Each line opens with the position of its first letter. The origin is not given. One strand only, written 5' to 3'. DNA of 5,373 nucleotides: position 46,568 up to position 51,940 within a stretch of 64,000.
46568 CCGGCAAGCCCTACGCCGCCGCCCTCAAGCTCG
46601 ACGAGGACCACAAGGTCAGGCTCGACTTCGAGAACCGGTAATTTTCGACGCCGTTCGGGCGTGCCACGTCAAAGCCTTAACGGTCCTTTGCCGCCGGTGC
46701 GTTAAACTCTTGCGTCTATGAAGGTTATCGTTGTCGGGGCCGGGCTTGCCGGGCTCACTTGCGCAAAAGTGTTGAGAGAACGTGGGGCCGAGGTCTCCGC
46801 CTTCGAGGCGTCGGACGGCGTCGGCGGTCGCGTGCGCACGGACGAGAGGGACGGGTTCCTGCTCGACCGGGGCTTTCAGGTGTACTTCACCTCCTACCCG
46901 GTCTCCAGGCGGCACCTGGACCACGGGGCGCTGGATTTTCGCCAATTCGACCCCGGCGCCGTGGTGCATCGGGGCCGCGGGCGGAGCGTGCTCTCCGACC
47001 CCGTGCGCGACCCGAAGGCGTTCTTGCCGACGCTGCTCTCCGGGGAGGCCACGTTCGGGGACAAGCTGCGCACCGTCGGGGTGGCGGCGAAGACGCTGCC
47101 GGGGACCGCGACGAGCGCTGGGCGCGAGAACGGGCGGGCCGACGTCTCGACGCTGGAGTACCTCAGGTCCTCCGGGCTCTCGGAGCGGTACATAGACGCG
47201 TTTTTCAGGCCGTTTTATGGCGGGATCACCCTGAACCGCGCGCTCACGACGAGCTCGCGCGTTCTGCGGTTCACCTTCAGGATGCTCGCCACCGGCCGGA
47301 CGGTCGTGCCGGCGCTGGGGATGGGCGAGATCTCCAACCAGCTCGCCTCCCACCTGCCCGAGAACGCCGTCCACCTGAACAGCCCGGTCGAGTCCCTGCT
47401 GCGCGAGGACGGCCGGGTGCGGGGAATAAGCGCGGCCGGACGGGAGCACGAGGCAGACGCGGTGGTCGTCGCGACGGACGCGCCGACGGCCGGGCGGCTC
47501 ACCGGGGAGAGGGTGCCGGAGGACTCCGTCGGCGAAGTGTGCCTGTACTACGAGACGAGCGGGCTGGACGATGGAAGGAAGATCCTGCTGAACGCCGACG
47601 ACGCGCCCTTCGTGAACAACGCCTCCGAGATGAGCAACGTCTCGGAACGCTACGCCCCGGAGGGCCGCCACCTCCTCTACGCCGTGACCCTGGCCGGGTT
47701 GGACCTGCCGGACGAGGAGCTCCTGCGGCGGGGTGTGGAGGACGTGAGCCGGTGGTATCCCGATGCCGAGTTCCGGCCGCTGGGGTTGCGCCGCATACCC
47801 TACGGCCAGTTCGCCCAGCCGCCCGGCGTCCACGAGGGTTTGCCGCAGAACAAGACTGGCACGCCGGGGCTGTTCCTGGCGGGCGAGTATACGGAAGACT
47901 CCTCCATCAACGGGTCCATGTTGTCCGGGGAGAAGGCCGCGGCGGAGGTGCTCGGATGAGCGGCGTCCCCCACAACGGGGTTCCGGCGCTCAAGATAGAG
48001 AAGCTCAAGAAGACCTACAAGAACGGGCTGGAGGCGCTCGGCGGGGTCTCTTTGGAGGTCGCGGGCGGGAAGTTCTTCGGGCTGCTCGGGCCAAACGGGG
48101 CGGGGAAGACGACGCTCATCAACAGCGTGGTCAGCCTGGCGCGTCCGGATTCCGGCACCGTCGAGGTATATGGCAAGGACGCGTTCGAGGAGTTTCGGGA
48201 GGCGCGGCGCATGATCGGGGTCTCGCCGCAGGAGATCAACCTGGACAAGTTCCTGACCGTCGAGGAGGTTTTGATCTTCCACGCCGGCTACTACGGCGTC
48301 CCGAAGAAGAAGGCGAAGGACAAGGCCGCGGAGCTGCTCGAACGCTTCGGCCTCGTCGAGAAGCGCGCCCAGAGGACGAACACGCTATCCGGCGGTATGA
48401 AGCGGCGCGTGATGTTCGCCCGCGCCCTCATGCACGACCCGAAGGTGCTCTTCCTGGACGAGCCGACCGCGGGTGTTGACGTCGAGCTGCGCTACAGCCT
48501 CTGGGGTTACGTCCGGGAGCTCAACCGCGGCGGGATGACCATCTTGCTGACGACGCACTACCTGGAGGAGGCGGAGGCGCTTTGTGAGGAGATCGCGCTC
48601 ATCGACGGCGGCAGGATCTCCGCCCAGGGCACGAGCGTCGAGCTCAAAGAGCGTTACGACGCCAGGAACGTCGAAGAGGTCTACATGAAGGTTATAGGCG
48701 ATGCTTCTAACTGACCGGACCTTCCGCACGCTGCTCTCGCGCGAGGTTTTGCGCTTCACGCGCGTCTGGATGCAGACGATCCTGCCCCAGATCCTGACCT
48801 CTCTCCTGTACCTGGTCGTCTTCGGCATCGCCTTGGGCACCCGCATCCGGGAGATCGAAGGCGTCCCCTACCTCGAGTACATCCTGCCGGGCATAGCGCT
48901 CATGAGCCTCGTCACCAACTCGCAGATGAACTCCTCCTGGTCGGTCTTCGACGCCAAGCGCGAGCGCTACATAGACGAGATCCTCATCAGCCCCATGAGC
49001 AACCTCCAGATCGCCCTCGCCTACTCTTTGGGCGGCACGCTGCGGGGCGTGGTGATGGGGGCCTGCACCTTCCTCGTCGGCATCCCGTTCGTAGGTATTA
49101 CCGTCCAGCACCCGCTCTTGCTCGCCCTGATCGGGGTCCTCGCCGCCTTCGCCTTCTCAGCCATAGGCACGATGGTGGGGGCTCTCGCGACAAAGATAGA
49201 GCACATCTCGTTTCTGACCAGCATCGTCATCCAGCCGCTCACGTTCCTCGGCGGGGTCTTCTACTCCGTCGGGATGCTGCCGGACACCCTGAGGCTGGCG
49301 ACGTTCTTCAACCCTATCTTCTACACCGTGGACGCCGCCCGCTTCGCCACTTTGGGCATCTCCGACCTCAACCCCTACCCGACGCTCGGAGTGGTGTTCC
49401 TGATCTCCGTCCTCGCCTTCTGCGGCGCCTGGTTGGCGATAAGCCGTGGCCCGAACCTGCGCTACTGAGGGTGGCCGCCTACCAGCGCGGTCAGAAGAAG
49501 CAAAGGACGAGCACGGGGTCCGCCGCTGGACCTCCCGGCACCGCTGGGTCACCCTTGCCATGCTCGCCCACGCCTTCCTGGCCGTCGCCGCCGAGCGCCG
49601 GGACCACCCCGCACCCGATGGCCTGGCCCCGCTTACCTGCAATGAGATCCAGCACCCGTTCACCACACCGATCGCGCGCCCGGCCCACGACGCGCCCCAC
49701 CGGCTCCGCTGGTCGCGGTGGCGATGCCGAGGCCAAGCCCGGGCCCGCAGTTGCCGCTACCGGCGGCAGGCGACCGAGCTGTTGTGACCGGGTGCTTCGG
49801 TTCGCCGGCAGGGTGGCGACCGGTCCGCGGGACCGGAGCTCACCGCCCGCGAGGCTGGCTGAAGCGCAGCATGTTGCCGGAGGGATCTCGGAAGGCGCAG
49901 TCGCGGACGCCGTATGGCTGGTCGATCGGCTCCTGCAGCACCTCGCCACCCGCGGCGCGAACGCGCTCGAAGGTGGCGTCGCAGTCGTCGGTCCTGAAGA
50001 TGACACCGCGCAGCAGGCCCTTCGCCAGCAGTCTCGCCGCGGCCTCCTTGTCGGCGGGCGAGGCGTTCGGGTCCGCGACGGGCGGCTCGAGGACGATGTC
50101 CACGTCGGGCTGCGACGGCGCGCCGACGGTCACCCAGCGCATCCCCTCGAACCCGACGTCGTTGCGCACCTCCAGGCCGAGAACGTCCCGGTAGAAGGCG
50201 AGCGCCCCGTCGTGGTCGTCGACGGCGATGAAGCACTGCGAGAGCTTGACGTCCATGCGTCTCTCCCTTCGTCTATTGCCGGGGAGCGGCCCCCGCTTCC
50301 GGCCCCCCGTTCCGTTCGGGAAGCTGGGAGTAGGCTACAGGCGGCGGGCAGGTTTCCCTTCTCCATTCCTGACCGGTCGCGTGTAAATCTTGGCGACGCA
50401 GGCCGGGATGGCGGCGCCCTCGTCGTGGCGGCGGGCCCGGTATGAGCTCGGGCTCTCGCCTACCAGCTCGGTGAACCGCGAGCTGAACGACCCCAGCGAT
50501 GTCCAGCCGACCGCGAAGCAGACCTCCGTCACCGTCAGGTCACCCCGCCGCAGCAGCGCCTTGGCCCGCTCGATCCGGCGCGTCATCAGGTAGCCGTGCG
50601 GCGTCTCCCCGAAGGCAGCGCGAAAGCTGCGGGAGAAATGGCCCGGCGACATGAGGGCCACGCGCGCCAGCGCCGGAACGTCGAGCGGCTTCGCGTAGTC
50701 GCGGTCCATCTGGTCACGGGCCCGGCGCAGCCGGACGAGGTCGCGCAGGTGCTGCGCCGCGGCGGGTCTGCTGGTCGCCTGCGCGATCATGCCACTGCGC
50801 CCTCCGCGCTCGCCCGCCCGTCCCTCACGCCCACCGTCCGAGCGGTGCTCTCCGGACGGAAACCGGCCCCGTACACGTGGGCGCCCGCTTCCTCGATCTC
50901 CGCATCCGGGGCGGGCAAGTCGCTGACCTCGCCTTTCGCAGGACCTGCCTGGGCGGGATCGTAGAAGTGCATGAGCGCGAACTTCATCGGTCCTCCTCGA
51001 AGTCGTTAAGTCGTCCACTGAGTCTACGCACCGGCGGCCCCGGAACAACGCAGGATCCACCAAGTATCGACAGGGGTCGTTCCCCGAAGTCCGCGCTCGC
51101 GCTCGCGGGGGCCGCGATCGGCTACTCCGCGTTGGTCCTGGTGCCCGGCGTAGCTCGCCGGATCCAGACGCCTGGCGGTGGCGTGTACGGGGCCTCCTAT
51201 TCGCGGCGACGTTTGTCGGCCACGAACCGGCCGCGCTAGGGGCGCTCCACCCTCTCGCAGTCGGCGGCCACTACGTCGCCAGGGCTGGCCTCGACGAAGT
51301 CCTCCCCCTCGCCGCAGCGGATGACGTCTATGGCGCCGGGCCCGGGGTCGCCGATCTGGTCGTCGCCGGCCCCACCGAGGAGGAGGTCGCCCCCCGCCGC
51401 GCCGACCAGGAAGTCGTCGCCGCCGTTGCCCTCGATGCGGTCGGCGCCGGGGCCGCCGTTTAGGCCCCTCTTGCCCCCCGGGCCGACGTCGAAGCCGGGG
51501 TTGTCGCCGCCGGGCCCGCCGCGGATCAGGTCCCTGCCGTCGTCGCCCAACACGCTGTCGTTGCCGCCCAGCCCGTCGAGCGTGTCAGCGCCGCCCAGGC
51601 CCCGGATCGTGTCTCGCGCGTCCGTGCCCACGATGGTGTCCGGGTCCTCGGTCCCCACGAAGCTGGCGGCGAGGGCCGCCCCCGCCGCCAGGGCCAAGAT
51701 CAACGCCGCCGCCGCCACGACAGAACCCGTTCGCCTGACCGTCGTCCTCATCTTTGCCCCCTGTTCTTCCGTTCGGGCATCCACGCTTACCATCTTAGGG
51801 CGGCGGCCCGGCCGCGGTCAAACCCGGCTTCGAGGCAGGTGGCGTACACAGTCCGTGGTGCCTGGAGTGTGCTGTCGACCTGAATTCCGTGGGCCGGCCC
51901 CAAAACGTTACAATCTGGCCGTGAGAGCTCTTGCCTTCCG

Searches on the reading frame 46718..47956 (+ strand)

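Call 55: search_protein_families(library=pfam, proteins=[window:46718-47956:+], max_evalue=0.00001)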
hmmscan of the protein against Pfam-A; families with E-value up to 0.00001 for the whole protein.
window:46718-47956:+ (413 aa): 6 families
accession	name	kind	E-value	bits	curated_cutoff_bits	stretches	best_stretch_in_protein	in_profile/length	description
PF01593.30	Amino_oxidase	-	1.2e-52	180.1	19.8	1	10-412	1-443/443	Flavin containing amine oxidoreductase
PF13450.12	NAD_binding_8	-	8.2e-16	58.5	21.9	1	5-67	1-65/68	NAD(P)-binding Rossmann-like domain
PF01266.30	DAO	-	4.9e-09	36.6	27.9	0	2-36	1-35/353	FAD dependent oxidoreductase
PF00890.30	FAD_binding_2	-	1.1e-07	31.9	20.4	0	3-37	2-36/414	FAD binding domain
PF07992.20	Pyr_redox_2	-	2.1e-06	27.8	26.1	0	1-31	1-31/291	Pyridine nucleotide-disulphide oxidoreductase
PF03486.20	HI0933_like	-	2.5e-06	27.6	50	0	2-40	2-40/244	HI0933-like protein Rossmann domain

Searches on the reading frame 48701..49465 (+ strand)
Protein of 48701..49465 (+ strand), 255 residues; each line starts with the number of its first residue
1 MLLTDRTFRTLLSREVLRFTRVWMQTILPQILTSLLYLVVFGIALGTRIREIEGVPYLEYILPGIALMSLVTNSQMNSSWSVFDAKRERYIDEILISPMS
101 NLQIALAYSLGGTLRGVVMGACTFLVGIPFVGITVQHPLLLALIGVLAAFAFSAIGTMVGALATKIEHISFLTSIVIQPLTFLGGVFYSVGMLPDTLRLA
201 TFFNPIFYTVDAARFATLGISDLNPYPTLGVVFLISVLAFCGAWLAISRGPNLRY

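Call 55: search_protein_families(library=pfam, proteins=[window:48701-49465:+], max_evalue=0.00001)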
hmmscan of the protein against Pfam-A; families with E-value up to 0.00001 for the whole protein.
window:48701-49465:+ (255 aa): 2 families
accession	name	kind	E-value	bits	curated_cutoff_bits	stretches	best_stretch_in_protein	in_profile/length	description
PF01061.29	ABC2_membrane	-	1e-31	110.6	26.9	1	8-215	3-208/211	ABC-2 type transporter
PF12698.13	ABC2_membrane_3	-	1.2e-15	57.9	31.6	1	57-245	160-347/347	ABC-2 family transporter protein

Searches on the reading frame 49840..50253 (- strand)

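Call 55: search_protein_families(library=pfam, proteins=[window:49840-50253:-], max_evalue=0.00001)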
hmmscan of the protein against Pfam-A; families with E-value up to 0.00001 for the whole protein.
window:49840-50253:- (137 aa): 4 families
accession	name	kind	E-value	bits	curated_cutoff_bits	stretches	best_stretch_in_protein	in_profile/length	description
PF00903.31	Glyoxalase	-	9.6e-20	71.6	20.6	1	4-131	2-121/121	Glyoxalase/Bleomycin resistance protein/Dioxygenase superfamily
PF18029.7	Glyoxalase_6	-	3.5e-08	34.5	23.6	1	8-129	3-103/106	Glyoxalase-like domain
PF13669.12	Glyoxalase_4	-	2.8e-07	31.2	27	1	6-115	2-103/109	Glyoxalase/Bleomycin resistance protein/Dioxygenase superfamily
PF12681.13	Glyoxalase_2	-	7.9e-06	26.2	30.1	0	85-130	66-112/118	Glyoxalase-like domain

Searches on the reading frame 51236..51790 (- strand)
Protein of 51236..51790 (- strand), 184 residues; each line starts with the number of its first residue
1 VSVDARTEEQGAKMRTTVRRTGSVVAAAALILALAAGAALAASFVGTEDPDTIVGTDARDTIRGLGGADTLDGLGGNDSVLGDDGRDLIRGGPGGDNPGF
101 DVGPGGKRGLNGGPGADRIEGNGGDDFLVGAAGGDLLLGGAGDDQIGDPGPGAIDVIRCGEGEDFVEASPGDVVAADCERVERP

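Call 55: search_protein_families(library=pfam, proteins=[window:51236-51790:-], max_evalue=0.00001)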
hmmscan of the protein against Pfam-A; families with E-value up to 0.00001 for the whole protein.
window:51236-51790:- (184 aa): 1 family
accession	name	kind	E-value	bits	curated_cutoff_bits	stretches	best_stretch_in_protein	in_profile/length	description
PF00353.25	HemolysinCabind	-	8.8e-16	58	23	2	46-79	2-35/36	RTX calcium-binding nonapeptide repeat (4 copies)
